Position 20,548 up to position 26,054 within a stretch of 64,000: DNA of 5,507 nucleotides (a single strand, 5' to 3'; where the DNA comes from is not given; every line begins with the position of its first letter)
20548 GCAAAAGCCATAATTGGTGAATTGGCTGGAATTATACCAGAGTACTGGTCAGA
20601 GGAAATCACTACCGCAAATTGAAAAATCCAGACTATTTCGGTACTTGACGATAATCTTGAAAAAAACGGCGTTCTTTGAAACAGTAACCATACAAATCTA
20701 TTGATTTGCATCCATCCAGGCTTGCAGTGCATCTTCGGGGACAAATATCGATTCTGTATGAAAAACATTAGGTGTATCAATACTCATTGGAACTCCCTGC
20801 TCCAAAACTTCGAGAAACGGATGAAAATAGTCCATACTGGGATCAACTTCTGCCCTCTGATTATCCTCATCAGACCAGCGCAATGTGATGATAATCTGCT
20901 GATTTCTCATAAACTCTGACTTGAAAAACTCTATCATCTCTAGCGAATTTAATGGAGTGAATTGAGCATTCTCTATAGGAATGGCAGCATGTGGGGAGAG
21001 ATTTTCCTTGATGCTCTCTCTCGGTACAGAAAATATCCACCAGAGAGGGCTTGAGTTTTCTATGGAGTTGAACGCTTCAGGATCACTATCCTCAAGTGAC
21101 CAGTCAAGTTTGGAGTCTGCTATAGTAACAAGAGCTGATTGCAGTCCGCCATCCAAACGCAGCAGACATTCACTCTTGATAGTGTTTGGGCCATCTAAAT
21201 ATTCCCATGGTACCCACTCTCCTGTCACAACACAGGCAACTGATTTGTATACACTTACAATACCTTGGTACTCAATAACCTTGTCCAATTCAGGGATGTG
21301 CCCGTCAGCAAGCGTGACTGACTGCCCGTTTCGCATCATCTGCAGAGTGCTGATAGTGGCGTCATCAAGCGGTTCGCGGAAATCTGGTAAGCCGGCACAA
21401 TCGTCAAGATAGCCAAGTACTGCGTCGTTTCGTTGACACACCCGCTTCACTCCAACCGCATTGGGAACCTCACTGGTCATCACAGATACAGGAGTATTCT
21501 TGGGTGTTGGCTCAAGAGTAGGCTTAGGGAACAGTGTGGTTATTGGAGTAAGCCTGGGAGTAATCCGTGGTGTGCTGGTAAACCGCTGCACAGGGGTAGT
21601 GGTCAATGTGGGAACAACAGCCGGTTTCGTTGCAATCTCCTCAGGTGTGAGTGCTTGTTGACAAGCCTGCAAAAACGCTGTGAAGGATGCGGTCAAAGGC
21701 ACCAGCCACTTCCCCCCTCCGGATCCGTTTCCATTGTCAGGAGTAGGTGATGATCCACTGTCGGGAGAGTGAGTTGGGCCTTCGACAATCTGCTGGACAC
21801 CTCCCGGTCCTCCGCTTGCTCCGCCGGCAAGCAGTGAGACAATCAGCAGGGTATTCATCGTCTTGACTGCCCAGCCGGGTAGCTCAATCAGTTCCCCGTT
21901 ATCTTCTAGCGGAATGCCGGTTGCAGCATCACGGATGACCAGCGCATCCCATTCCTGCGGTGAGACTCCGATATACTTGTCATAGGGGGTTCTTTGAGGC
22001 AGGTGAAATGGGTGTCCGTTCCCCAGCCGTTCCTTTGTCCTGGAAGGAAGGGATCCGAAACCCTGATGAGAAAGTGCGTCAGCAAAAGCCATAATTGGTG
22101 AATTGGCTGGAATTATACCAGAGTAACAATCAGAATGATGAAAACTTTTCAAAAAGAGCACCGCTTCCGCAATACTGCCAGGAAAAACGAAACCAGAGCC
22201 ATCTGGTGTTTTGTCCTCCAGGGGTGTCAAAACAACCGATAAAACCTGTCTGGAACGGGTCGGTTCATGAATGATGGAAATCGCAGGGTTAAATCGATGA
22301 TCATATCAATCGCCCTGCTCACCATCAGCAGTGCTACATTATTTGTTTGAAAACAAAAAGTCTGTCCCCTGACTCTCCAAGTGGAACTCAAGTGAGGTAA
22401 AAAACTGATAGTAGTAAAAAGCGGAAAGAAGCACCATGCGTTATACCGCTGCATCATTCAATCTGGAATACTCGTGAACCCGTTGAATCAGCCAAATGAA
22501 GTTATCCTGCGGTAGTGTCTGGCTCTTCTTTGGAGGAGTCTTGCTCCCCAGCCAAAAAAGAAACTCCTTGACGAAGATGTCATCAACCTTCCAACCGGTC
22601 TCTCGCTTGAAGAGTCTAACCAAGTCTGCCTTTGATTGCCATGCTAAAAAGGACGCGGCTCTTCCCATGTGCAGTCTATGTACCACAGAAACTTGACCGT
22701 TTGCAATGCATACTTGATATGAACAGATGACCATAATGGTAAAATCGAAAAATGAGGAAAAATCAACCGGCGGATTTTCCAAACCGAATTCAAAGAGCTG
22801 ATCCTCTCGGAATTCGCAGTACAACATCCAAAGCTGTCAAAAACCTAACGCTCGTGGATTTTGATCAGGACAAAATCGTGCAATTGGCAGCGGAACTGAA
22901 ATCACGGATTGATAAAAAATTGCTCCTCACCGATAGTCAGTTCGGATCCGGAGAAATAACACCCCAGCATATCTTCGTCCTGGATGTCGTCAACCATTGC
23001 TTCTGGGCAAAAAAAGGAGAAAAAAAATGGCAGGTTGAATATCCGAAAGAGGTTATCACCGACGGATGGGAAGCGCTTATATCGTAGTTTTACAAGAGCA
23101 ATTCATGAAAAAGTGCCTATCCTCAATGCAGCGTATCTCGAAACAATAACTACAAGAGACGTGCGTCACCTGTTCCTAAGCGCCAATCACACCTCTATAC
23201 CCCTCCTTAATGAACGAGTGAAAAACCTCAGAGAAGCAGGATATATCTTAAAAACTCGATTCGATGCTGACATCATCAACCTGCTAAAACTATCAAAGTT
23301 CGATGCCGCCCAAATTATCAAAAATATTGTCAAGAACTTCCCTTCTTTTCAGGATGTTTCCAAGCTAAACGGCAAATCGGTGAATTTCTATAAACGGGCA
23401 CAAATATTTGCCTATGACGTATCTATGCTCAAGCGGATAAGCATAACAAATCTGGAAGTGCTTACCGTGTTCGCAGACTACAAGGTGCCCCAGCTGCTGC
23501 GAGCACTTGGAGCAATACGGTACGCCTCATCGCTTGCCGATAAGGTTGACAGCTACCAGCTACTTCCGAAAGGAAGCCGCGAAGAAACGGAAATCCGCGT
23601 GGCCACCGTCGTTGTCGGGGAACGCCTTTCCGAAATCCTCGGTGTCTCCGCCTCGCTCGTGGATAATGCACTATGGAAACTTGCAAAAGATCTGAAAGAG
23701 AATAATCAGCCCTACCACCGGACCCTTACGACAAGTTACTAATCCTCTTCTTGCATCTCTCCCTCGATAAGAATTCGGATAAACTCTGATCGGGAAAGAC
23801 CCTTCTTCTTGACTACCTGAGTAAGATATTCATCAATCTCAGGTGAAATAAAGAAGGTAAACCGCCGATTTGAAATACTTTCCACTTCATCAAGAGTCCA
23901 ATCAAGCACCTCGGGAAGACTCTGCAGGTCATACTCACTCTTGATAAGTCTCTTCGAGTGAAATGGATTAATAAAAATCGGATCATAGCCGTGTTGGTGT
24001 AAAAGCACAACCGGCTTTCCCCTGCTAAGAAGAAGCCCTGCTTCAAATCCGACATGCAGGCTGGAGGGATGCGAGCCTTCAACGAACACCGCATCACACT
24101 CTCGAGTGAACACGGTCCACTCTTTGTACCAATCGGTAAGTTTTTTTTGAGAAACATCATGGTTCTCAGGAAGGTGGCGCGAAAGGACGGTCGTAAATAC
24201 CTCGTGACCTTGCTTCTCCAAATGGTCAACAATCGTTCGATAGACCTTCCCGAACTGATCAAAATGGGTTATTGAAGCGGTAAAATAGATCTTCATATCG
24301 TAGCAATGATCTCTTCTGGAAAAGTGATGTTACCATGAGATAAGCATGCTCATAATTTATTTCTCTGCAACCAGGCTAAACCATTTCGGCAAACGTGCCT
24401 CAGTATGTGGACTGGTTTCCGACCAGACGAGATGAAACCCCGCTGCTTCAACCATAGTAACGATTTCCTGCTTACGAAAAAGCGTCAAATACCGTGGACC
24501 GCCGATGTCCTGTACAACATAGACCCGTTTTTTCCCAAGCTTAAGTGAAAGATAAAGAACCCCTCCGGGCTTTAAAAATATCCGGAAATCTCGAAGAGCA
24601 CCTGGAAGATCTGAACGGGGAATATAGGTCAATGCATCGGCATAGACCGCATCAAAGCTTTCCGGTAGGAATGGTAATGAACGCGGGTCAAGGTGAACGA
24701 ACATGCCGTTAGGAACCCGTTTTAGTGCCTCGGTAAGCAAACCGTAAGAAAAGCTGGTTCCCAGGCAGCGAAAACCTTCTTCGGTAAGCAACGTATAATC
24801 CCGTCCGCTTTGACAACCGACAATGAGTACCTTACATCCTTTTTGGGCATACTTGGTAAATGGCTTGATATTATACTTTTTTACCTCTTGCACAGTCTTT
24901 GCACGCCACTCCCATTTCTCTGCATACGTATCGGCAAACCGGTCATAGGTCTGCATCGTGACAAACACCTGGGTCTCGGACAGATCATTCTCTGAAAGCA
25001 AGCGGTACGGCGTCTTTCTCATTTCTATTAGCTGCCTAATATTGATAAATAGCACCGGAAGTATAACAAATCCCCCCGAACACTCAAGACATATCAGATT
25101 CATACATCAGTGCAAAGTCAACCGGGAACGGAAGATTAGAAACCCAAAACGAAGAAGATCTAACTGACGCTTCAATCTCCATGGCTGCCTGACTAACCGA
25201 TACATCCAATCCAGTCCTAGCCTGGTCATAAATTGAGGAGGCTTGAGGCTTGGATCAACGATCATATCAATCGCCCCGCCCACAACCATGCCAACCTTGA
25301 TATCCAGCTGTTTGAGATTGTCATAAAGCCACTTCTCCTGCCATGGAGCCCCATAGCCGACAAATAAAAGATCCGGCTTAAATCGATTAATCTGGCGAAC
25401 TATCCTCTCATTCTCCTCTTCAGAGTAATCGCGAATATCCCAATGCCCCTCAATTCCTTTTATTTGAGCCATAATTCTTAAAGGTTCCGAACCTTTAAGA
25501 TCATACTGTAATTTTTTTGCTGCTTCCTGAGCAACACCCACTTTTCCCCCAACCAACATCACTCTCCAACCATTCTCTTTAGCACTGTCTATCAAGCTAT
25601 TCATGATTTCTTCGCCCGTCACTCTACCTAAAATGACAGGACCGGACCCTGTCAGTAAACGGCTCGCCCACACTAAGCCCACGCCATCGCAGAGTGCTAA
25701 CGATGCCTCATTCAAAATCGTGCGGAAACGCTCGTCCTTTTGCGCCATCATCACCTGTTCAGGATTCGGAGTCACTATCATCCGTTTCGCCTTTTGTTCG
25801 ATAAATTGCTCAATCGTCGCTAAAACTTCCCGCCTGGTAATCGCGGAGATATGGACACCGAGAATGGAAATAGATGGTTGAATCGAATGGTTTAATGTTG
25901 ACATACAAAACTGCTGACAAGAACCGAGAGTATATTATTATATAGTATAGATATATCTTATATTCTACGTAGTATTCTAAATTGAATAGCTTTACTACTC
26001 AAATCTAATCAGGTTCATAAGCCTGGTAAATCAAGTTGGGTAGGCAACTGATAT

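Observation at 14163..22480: Tandem array of four mosaic paralogous single-pass membrane proteins with near-identical nucleotide cassettes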

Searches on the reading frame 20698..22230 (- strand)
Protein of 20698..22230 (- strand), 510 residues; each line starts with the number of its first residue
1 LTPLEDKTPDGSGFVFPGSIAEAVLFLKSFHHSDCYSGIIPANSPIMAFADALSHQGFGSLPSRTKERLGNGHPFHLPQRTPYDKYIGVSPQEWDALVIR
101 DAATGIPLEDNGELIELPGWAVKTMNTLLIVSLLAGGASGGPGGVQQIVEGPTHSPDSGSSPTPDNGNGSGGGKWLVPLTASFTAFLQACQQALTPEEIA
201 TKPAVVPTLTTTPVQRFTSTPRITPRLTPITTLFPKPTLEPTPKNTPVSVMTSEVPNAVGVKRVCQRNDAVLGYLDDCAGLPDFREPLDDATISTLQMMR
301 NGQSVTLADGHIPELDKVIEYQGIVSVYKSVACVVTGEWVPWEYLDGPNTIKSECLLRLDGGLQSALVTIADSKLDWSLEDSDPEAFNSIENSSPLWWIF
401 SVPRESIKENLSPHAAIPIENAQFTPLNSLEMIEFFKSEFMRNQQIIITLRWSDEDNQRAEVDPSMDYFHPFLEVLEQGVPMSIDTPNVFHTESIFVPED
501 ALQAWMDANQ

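Call 4: search_protein_families(library=pfam, proteins=[window:20698-22230:-], max_evalue=1)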
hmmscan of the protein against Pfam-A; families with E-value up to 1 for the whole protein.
window:20698-22230:- (510 aa): 0 families

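Call 5: search_protein_families(library=ncbifam, proteins=[window:20698-22230:-], max_evalue=1)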
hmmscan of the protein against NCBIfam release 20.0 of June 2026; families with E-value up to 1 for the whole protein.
window:20698-22230:- (510 aa): 0 families

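Call 14: list_cluster_members(proteins=[P0001, P0002, P0003, window:20698-22230:-])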
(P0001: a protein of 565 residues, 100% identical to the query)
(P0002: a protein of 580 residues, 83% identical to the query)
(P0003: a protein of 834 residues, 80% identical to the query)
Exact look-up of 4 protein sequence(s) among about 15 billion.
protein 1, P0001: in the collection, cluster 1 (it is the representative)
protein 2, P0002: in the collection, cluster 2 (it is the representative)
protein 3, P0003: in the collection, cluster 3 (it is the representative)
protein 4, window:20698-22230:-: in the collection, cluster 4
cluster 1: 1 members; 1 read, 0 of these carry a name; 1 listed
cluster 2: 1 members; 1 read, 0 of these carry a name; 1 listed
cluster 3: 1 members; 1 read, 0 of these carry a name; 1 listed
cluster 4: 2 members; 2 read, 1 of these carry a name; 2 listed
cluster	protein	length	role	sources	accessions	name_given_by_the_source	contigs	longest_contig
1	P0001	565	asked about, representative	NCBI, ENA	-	-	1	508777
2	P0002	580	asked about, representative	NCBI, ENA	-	-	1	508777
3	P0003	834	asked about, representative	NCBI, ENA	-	-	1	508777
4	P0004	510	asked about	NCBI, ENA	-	-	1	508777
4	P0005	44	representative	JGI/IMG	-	hypothetical protein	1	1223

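Call 81: search_protein_families(library=padloc, proteins=[window:20698-22230:-], max_evalue=0.1)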
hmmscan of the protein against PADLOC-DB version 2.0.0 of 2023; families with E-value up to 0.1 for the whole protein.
window:20698-22230:- (510 aa): 0 families

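Call 82: search_protein_families(library=phrogs, proteins=[window:20698-22230:-], max_evalue=0.1)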
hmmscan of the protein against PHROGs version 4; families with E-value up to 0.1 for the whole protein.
window:20698-22230:- (510 aa): 0 families

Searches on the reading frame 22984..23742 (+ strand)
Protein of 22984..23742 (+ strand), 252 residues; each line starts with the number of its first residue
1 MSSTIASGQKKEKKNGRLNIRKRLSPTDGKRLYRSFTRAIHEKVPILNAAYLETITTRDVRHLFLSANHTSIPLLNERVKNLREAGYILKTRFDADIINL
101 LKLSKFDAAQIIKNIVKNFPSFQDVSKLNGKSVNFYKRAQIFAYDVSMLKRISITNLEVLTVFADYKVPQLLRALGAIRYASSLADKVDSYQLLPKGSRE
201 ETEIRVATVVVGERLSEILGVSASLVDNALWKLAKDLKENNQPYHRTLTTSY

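Call 22: search_protein_families(library=pfam, proteins=[window:22984-23742:+], max_evalue=0.001)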
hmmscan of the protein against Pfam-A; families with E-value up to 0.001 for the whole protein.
window:22984-23742:+ (252 aa): 1 family
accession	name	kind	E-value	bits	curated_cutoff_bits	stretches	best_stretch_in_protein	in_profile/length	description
PF10343.14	Q_salvage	-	8.7e-55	186.7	25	1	30-251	47-284/285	Queuosine salvage protein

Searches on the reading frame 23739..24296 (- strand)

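Call 22: search_protein_families(library=pfam, proteins=[window:23739-24296:-], max_evalue=0.001)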
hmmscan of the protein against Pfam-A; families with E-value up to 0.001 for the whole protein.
window:23739-24296:- (185 aa): 1 family
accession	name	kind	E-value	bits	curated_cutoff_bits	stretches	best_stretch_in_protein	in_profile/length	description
PF05014.21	Nuc_deoxyrib_tr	-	0.00019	22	28.8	1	3-101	1-98/117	Nucleoside 2-deoxyribosyltransferase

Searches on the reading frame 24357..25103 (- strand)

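Call 23: search_protein_families(library=pfam, proteins=[window:24357-25103:-], max_evalue=0.001)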
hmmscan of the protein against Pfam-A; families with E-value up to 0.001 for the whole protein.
window:24357-25103:- (248 aa): 4 families
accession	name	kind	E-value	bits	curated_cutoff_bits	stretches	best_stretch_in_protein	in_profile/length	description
PF13649.12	Methyltransf_25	-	1.7e-11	45.1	27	1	92-181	1-97/97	Methyltransferase domain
PF08241.18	Methyltransf_11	-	2.8e-10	41.2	21.2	1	95-185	3-95/95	Methyltransferase domain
PF13489.12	Methyltransf_23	-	5.9e-06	26.6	27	1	78-226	12-162/164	Methyltransferase domain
PF08242.18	Methyltransf_12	-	0.00014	23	30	1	93-183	1-98/98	Methyltransferase domain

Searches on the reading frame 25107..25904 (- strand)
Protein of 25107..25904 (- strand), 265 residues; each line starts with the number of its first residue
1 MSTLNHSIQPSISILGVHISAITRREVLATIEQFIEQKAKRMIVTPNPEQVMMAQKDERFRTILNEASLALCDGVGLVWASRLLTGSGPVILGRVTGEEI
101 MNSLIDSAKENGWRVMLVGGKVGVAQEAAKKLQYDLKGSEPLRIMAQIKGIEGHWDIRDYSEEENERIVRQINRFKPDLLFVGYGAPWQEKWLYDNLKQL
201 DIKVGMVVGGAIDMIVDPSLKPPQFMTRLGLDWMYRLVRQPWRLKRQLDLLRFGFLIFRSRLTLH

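Call 23: search_protein_families(library=pfam, proteins=[window:25107-25904:-], max_evalue=0.001)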
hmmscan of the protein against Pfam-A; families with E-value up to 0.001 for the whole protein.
window:25107-25904:- (265 aa): 1 family
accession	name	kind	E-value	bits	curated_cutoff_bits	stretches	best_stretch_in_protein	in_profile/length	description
PF03808.19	Glyco_tran_WecG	-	3.3e-45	154.3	27.4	1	67-247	1-167/168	Glycosyl transferase WecG/TagA/CpsF family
